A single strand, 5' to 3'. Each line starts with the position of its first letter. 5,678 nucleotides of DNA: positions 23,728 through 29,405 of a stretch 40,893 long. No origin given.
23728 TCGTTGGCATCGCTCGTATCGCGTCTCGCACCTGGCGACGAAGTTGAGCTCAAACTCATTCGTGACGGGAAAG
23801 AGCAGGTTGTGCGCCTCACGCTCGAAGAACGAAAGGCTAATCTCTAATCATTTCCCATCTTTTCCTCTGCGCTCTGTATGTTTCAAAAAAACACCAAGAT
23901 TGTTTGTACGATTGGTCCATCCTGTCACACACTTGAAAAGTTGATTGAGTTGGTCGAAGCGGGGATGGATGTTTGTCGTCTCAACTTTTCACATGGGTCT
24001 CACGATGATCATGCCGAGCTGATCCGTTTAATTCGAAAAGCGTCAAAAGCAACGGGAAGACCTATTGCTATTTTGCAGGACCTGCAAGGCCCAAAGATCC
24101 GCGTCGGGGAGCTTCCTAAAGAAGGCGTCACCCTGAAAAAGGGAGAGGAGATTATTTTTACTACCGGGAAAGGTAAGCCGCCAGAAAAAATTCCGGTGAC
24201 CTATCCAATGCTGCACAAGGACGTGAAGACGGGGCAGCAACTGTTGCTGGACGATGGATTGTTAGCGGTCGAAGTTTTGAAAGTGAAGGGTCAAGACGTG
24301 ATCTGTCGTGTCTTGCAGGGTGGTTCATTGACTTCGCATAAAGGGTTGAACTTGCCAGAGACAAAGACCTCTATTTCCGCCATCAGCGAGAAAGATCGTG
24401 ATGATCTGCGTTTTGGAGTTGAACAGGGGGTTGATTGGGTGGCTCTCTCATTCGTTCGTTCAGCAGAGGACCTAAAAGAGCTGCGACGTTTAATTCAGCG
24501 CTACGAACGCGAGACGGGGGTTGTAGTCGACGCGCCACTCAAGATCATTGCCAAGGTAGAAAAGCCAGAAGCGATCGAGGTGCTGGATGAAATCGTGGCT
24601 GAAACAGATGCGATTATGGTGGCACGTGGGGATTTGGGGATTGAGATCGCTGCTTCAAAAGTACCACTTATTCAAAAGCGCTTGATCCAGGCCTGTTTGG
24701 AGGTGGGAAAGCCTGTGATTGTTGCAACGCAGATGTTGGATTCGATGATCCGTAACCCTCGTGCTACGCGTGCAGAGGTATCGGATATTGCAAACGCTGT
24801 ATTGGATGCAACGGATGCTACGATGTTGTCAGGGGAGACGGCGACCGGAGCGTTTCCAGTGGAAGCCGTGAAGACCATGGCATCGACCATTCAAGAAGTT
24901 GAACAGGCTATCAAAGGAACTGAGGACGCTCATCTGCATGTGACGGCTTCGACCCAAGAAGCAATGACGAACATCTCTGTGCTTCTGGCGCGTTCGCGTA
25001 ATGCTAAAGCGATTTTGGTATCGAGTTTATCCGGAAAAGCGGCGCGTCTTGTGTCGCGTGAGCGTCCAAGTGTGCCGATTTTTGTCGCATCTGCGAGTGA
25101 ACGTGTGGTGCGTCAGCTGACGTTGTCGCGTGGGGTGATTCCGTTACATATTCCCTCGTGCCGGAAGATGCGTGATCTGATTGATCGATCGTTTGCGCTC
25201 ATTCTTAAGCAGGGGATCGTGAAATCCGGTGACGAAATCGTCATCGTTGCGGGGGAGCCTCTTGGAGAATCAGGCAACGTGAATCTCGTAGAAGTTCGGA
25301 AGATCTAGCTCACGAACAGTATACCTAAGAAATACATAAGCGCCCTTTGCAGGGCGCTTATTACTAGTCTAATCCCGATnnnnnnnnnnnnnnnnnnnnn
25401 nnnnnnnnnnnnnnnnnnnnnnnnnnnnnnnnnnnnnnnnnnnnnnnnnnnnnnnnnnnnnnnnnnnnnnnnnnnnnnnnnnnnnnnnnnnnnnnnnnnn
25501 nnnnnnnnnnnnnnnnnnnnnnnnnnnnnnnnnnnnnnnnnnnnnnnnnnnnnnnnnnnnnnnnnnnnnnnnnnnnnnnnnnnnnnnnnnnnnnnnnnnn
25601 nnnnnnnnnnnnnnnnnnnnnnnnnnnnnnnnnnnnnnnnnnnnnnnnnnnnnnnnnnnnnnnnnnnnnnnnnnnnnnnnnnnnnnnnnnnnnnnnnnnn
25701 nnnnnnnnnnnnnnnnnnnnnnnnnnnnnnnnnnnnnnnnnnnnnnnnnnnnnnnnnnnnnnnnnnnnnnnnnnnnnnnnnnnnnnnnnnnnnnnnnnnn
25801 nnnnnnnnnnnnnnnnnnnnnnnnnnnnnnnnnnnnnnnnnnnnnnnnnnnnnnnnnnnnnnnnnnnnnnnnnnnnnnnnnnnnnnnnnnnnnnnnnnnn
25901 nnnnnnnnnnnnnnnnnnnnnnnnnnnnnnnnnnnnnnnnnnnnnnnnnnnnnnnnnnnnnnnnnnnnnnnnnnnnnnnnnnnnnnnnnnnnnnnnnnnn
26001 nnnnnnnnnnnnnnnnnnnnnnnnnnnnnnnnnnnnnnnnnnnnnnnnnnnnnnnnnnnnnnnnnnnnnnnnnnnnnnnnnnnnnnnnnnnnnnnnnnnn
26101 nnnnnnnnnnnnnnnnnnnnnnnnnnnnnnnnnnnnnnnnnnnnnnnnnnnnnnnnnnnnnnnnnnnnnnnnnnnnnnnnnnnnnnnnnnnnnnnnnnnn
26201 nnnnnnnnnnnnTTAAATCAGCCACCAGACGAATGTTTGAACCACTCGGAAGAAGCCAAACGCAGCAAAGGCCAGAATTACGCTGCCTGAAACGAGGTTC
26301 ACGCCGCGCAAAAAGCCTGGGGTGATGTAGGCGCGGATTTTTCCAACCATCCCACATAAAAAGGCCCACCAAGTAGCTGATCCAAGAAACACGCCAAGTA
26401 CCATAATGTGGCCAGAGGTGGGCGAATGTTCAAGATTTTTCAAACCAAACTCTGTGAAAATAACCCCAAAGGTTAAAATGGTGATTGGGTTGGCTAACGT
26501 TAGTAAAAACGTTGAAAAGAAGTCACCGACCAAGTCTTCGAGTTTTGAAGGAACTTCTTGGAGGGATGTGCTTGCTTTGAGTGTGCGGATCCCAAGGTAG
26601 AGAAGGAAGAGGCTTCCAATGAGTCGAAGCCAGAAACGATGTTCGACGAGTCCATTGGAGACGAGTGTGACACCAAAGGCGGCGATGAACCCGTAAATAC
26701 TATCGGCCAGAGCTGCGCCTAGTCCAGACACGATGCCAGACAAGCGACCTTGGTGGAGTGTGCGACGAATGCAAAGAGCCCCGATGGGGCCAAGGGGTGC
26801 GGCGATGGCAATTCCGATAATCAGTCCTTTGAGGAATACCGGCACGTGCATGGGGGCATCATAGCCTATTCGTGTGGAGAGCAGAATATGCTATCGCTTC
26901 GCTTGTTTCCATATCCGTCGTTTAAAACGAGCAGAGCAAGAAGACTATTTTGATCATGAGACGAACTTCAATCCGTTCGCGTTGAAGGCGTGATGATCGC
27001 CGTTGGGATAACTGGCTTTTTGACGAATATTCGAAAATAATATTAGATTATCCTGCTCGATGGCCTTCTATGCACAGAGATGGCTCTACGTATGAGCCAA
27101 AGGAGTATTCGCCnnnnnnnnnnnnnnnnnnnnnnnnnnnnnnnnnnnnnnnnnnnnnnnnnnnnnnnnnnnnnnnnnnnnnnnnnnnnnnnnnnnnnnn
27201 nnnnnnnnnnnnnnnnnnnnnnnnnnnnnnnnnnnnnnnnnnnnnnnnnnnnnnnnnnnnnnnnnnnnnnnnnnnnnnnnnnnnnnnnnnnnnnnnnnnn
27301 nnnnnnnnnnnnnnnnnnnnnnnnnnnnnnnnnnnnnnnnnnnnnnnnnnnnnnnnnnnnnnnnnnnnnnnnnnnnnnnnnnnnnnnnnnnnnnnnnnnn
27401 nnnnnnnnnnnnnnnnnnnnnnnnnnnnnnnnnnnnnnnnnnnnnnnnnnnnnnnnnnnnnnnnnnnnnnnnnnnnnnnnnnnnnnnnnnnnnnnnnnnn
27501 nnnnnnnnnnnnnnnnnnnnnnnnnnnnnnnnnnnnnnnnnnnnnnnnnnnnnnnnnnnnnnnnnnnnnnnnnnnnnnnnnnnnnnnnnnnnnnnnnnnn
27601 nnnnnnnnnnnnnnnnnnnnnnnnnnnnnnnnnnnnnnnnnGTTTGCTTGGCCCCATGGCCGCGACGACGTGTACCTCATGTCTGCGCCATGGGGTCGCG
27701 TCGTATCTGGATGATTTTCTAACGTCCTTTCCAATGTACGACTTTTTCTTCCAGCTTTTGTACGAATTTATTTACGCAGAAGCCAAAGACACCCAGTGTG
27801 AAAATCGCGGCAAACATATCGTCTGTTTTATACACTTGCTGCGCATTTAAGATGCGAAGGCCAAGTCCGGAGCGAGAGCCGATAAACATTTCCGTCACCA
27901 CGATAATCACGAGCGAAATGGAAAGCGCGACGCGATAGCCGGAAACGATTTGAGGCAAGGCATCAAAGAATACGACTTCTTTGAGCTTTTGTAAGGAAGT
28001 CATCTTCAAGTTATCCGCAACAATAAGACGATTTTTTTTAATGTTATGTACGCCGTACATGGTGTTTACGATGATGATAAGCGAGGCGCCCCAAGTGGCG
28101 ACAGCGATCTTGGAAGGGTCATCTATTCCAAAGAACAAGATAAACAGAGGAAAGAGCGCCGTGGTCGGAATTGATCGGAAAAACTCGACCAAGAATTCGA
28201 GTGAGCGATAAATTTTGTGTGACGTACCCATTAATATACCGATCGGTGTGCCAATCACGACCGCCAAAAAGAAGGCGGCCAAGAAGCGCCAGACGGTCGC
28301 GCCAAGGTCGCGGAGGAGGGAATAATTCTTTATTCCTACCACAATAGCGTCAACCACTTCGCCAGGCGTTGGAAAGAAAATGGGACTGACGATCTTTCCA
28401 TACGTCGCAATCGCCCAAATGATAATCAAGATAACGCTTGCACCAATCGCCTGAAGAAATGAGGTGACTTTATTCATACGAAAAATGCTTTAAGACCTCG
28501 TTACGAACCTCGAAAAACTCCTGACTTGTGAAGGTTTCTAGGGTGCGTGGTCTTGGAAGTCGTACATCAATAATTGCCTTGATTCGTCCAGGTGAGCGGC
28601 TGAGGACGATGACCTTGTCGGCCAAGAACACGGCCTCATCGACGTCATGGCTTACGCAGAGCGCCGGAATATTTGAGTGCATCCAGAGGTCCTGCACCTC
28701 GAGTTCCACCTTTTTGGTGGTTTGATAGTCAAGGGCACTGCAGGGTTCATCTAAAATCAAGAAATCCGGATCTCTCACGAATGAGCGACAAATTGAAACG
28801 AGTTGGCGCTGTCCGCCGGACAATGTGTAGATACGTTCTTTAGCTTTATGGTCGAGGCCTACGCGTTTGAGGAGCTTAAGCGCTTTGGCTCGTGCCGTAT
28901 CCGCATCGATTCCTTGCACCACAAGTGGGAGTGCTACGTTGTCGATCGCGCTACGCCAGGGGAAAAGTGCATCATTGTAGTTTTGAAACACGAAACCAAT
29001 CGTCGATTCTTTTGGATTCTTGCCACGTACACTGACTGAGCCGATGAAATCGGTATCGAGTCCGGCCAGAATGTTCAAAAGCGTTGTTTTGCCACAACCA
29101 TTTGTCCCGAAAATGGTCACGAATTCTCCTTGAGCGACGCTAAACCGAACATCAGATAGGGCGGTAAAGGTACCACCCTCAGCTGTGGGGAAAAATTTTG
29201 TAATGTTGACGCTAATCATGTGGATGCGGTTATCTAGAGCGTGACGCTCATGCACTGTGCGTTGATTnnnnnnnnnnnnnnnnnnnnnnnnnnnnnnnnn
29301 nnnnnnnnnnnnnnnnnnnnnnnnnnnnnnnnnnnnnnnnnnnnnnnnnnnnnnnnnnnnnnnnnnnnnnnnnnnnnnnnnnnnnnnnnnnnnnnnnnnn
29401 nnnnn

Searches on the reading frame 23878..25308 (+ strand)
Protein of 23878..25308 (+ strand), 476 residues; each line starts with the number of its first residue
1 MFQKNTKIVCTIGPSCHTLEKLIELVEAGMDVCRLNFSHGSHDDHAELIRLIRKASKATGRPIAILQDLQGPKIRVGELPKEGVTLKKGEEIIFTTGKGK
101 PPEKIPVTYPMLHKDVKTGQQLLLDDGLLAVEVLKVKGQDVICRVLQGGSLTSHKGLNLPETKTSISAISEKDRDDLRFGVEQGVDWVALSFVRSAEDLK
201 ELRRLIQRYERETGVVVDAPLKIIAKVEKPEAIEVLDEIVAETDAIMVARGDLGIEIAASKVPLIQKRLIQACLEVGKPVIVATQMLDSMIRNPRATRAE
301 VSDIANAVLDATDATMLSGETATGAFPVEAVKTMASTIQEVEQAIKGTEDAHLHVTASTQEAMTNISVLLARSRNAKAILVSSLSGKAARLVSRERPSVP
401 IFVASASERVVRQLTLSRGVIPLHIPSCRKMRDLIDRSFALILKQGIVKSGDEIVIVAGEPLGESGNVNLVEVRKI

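Call 10: search_protein_families(library=pfam, proteins=[window:23878-25308:+])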
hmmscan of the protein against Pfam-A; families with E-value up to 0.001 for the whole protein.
window:23878-25308:+ (476 aa): 3 families
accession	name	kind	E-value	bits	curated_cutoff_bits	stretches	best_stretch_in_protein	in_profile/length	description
PF00224.27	PK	-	1.2e-120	403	30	1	4-331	2-328/328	Pyruvate kinase, barrel domain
PF02887.21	PK_C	-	1.2e-29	103.2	28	1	362-473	2-113/114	Pyruvate kinase, alpha/beta domain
PF03328.21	HpcH_HpaI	-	5.2e-06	26.3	25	1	175-261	76-162/221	HpcH/HpaI aldolase/citrate lyase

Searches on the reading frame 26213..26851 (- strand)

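Call 10: search_protein_families(library=pfam, proteins=[window:26213-26851:-])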
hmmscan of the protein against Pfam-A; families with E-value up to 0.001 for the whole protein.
window:26213-26851:- (212 aa): 1 family
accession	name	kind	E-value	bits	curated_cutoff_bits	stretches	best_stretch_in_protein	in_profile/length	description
PF01810.24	LysE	-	3e-22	79.5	25.6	1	15-197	2-187/193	LysE type translocator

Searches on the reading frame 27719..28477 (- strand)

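Call 10: search_protein_families(library=pfam, proteins=[window:27719-28477:-])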
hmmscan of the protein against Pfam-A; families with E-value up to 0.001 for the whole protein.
window:27719-28477:- (252 aa): 1 family
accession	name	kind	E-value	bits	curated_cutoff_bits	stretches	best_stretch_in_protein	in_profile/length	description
PF00528.27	BPD_transp_1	-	1.6e-18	67.5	26.4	1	76-246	1-182/184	Binding-protein-dependent transport system inner membrane component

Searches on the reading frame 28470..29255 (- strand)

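Call 10: search_protein_families(library=pfam, proteins=[window:28470-29255:-])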
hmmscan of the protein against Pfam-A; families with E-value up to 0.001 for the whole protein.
window:28470-29255:- (261 aa): 3 families
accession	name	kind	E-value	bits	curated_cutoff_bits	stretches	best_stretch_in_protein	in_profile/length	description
PF00005.33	ABC_tran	-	4.5e-30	105.5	25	1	33-172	1-136/137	ABC transporter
PF13304.12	AAA_21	-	6.5e-07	30.1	27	0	46-90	2-64/304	AAA domain, putative AbiEii toxin, Type IV TA system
PF02463.25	SMC_N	-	1.3e-05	25.1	40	0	125-189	123-185/220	RecF/RecN/SMC N terminal domain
